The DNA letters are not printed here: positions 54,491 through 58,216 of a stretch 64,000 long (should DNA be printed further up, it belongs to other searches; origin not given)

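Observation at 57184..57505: Degenerate CheY-receiver-like insert inside the giant HdrA-like protein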

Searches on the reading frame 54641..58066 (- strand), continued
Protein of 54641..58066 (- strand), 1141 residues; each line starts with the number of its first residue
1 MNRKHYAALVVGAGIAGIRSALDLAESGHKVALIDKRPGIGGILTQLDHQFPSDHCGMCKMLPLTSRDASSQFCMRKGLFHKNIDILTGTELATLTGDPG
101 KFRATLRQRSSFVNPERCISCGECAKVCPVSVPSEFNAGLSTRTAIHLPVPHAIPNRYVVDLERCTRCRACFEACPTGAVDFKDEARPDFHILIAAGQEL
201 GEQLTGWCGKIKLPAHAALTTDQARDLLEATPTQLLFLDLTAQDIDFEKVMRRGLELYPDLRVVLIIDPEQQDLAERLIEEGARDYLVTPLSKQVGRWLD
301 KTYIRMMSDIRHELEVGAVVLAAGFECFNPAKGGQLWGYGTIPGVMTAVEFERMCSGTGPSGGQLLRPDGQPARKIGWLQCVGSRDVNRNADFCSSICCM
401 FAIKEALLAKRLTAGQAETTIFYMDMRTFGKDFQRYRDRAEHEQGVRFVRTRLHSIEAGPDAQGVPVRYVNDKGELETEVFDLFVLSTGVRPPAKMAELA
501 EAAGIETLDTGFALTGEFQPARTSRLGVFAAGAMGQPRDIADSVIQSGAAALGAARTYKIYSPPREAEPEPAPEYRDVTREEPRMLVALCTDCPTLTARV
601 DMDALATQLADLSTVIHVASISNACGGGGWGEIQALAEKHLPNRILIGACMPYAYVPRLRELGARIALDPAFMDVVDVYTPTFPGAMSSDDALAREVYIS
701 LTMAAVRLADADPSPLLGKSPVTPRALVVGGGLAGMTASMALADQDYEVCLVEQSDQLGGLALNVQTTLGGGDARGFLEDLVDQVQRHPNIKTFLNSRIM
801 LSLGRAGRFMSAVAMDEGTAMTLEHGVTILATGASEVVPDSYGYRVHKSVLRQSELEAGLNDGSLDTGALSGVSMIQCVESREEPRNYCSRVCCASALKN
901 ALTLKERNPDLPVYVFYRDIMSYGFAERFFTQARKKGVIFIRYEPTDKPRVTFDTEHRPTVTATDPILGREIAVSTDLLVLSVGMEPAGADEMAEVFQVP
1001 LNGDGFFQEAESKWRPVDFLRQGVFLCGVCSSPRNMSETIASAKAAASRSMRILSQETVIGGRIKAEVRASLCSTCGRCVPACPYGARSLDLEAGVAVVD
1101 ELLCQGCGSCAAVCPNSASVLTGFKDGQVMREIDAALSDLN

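Call 28: search_protein_families(library=ncbifam, proteins=[window:54641-58066:-], max_evalue=0.01)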
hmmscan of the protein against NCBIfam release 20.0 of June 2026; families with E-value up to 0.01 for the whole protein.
window:54641-58066:- (1141 aa): 213 families (the best 25 are shown)
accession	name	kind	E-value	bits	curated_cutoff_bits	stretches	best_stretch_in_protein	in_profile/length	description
NF040770.1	hetero_SS_HdrA2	exception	2.2e-193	644.4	1100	4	819-1138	312-642/777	CoB-CoM heterodisulfide reductase HdrA2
NF041778.1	hetero_SS_HdrA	equivalog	1.1e-147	493.1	1400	4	821-1137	324-651/771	ferredoxin:CoB-CoM heterodisulfide reductase subunit HdrA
NF041891.1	hdrA_Methbact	equivalog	4.1e-143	478.3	1300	4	810-1139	299-638/762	ferredoxin:CoB-CoM heterodisulfide reductase subunit HdrA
NF009410.0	PRK12771.1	subfamily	5.7e-18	64.8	516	3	9-44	142-177/566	NAD(P)-binding protein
TIGR02700.1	flavo_MJ0208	hypoth_equivalog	4.4e-16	58.8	251.35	2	1057-1135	134-209/234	dihydromethanopterin reductase (acceptor)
NF058577.1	FdxA_fam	equivalog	1e-15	57.6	65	3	1072-1118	8-52/52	4Fe-4S ferredoxin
NF005560.0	PRK07233.1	equivalog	3.4e-14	52.5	252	2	727-767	4-44/435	hypothetical protein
TIGR03467.1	HpnE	equivalog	1.2e-13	51.2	283.05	2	727-766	2-41/430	hydroxysqualene dehydroxylase HpnE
NF005503.0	PRK07118.1-2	equivalog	3.3e-13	49.5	252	2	111-208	162-258/292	RnfABCDGE type electron transport complex subunit B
TIGR02179.1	PorD_KorD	subfamily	4.3e-13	49.2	60.05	2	1064-1118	18-71/78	2-oxoacid:acceptor oxidoreductase, delta subunit, pyruvate/2-ketoisovalerate family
NF038196.1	ferrodoxin_EFR1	subfamily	6.5e-13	49.3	75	3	1067-1118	181-228/242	EFR1 family ferrodoxin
TIGR04105.1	FeFe_hydrog_B1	subfamily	7.4e-13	48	450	1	106-181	132-206/462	monomeric [FeFe] hydrogenase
TIGR01372.1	soxA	subfamily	8.7e-13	47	1164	2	726-794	171-239/996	sarcosine oxidase subunit alpha family protein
NF042909.1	FMH_DH_FwdF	exception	3.7e-12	46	375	2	1026-1121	182-276/336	tungsten-dependent formylmethanofuran dehydrogenase subunit FwdF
NF040864.1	HgcB_ferredoxin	equivalog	5.4e-12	45.4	99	2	113-183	11-64/93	mercury methylation ferredoxin HgcB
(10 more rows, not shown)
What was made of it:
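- On HdrA (heterodisulfide reductase subunit A): It scores 644 bits against a cut-off of 1100 (HdrA2) and 493 against 1400 (HdrA) (call 28).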

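Call 34: find_encoding_contigs(protein=P0046, flank=10000, max_places=2)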
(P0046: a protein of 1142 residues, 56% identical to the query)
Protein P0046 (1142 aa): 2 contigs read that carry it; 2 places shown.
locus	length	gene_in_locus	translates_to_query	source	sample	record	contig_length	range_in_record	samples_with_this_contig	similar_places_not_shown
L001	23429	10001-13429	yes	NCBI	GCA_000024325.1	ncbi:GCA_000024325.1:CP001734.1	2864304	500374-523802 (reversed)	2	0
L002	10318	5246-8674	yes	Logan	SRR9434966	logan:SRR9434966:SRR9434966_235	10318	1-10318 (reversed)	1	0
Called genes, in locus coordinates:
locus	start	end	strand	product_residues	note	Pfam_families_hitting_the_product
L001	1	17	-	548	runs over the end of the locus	PF00795:CN_hydrolase, PF02540:NAD_synthase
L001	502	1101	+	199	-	PF00440:TetR_N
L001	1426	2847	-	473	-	PF00072:Response_reg, PF00158:Sigma54_activat, PF14532:Sigma54_activ_2, PF07728:AAA_5, PF25601:AAA_lid_14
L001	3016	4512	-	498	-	PF00989:PAS (weak), PF08448:PAS_4, PF00989:PAS, PF08448:PAS_4, PF13188:PAS_8 (weak), PF13426:PAS_9, PF00512:HisKA, PF02518:HATPase_c, +1 more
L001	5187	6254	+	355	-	PF13237:Fer4_10, PF14697:Fer4_21 (weak), PF04432:FrhB_FdhB_C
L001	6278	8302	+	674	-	PF00890:FAD_binding_2, PF01134:GIDA (weak), PF01266:DAO (weak), PF07992:Pyr_redox_2 (weak), PF12831:FAD_oxidored, PF13450:NAD_binding_8, PF00037:Fer4 (weak), PF14697:Fer4_21, +6 more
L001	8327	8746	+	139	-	PF02662:FlpD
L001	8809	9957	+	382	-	PF04432:FrhB_FdhB_C (faint), PF13183:Fer4_8 (weak)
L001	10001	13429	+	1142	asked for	PF12831:FAD_oxidored (weak), PF13450:NAD_binding_8 (weak), PF12838:Fer4_7 (weak), PF13237:Fer4_10 (weak), PF07992:Pyr_redox_2, PF12838:Fer4_7, PF13237:Fer4_10, PF13187:Fer4_9, +14 more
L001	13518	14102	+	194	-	PF13237:Fer4_10 (faint), PF13183:Fer4_8, PF13187:Fer4_9, PF12838:Fer4_7 (weak), PF13534:Fer4_17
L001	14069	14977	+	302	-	PF02754:CCG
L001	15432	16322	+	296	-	PF00582:Usp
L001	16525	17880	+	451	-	-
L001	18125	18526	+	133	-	PF02085:Cytochrom_CIII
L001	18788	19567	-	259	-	PF00535:Glycos_transf_2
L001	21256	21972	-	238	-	PF00072:Response_reg, PF01740:STAS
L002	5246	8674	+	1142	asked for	PF12831:FAD_oxidored (weak), PF13450:NAD_binding_8 (weak), PF12838:Fer4_7 (weak), PF13237:Fer4_10 (weak), PF07992:Pyr_redox_2, PF12838:Fer4_7, PF13237:Fer4_10, PF13187:Fer4_9, +14 more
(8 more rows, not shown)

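Call 36: find_encoding_contigs(protein=P0001, flank=10000, max_places=2)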
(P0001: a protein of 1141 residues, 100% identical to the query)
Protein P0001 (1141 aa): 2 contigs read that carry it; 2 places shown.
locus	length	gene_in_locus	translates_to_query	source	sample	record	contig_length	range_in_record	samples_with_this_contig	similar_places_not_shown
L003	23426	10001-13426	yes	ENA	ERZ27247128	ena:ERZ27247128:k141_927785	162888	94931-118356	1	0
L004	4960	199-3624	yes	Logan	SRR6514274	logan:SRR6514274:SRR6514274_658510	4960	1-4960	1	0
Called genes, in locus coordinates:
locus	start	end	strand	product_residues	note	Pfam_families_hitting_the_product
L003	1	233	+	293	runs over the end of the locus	PF03705:CheR_N, PF01739:CheR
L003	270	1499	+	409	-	PF08668:HDOD, PF01966:HD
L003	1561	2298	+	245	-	PF13690:CheX, PF04509:CheC (weak)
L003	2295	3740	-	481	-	PF00072:Response_reg, PF00158:Sigma54_activat, PF14532:Sigma54_activ_2, PF07728:AAA_5 (weak), PF25601:AAA_lid_14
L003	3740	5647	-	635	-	PF08448:PAS_4, PF00989:PAS, PF13188:PAS_8, PF08447:PAS_3, PF08448:PAS_4, PF13426:PAS_9, PF02518:HATPase_c, PF00072:Response_reg, +1 more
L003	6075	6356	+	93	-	PF01527:HTH_Tnp_1, PF13518:HTH_28 (weak)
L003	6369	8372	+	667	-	PF00890:FAD_binding_2 (weak), PF01134:GIDA (weak), PF01266:DAO (weak), PF12831:FAD_oxidored, PF13450:NAD_binding_8, PF12838:Fer4_7, PF13237:Fer4_10, PF14697:Fer4_21, +9 more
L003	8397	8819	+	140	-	PF02662:FlpD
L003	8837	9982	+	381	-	PF04432:FrhB_FdhB_C (faint), PF13534:Fer4_17 (faint), PF00037:Fer4 (faint), PF13237:Fer4_10 (faint), PF13183:Fer4_8 (weak)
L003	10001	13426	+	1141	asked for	PF00890:FAD_binding_2 (weak), PF01266:DAO (weak), PF12831:FAD_oxidored (weak), PF13450:NAD_binding_8 (weak), PF13187:Fer4_9, PF13450:NAD_binding_8, PF12838:Fer4_7, PF13187:Fer4_9, +19 more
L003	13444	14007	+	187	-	PF13237:Fer4_10 (faint), PF13534:Fer4_17, PF13183:Fer4_8, PF12838:Fer4_7 (weak), PF13187:Fer4_9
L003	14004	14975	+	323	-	PF02754:CCG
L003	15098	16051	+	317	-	PF00582:Usp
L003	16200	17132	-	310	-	PF00892:EamA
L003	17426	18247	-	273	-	PF02311:AraC_binding, PF00165:HTH_AraC, PF12833:HTH_18, PF00165:HTH_AraC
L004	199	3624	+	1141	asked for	PF00890:FAD_binding_2 (weak), PF01266:DAO (weak), PF12831:FAD_oxidored (weak), PF13450:NAD_binding_8 (weak), PF13187:Fer4_9, PF13450:NAD_binding_8, PF12838:Fer4_7, PF13187:Fer4_9, +19 more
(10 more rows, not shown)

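Call 51: find_encoding_contigs(protein=P0002, flank=8000, max_places=1)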
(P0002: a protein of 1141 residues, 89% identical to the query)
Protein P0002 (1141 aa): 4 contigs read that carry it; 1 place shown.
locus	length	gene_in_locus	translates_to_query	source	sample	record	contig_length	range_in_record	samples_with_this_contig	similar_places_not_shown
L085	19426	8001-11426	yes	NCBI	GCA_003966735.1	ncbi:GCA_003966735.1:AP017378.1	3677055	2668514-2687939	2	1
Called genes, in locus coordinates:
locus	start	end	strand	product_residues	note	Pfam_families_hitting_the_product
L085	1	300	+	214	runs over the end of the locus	PF13690:CheX, PF04509:CheC (weak)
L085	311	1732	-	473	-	PF00072:Response_reg, PF00158:Sigma54_activat, PF14532:Sigma54_activ_2, PF07728:AAA_5 (weak), PF25601:AAA_lid_14, PF02954:HTH_8 (weak)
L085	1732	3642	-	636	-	PF08448:PAS_4, PF00989:PAS, PF13188:PAS_8, PF08447:PAS_3, PF08448:PAS_4, PF13426:PAS_9, PF00512:HisKA, PF02518:HATPase_c, +2 more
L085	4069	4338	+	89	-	PF01527:HTH_Tnp_1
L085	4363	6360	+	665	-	PF00890:FAD_binding_2 (weak), PF01134:GIDA (weak), PF01266:DAO (weak), PF12831:FAD_oxidored, PF13450:NAD_binding_8, PF13237:Fer4_10, PF14697:Fer4_21, PF12838:Fer4_7, +9 more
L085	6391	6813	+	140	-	PF02662:FlpD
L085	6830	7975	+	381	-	PF04432:FrhB_FdhB_C, PF13534:Fer4_17 (faint), PF13237:Fer4_10 (faint), PF00037:Fer4 (faint), PF13183:Fer4_8 (weak)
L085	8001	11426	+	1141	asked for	PF00890:FAD_binding_2 (weak), PF01266:DAO (weak), PF12831:FAD_oxidored (weak), PF13187:Fer4_9, PF07992:Pyr_redox_2, PF13450:NAD_binding_8, PF12838:Fer4_7, PF13187:Fer4_9, +19 more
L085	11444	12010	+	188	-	PF13237:Fer4_10 (faint), PF13183:Fer4_8, PF12838:Fer4_7 (weak), PF13187:Fer4_9, PF13534:Fer4_17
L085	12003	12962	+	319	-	PF02754:CCG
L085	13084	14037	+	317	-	PF00582:Usp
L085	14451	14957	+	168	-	PF01928:CYTH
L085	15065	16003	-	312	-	PF00892:EamA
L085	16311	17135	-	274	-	PF02311:AraC_binding, PF00165:HTH_AraC, PF12833:HTH_18, PF00165:HTH_AraC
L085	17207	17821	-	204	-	PF01810:LysE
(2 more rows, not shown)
